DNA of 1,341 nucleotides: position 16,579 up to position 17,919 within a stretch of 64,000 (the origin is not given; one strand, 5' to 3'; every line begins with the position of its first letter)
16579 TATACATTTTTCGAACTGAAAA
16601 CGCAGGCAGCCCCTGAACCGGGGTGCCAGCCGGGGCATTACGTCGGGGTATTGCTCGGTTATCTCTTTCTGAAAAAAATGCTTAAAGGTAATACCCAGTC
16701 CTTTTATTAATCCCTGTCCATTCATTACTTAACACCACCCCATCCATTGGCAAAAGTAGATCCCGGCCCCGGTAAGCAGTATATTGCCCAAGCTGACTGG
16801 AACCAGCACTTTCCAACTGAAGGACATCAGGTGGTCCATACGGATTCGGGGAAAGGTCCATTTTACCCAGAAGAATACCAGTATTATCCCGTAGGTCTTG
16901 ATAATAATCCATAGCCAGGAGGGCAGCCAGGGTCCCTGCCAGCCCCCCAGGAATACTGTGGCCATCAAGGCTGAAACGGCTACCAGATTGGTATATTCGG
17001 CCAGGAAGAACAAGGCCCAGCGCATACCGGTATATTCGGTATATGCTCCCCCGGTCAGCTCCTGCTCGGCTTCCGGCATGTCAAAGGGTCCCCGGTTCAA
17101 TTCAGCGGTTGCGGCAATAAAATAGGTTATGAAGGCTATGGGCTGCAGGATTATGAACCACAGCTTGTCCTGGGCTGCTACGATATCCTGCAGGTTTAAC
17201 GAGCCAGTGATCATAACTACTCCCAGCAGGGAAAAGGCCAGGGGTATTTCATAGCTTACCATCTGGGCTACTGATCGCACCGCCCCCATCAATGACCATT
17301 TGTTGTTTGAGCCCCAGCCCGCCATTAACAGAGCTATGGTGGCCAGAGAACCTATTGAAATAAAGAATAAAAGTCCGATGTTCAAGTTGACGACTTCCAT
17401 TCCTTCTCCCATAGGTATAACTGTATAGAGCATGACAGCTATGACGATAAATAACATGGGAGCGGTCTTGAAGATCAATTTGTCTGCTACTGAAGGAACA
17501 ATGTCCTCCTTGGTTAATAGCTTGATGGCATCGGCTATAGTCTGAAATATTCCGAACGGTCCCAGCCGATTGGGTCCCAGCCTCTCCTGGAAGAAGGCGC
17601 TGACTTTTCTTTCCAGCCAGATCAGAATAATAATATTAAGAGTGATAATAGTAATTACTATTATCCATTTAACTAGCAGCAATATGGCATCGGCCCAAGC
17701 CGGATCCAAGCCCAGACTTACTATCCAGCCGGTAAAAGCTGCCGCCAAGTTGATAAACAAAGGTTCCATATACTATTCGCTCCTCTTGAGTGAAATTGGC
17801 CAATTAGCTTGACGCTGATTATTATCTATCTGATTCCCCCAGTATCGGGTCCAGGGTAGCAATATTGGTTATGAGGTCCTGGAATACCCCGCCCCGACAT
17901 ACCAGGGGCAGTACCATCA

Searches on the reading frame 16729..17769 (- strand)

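Call 10: search_protein_families(library=pfam, proteins=[window:16729-17769:-])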
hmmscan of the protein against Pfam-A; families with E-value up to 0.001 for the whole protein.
window:16729-17769:- (346 aa): 1 family
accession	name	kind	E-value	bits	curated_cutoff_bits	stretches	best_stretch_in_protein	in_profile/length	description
PF00146.26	NADHdh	-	3.8e-121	404.5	27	1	34-333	2-297/298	NADH dehydrogenase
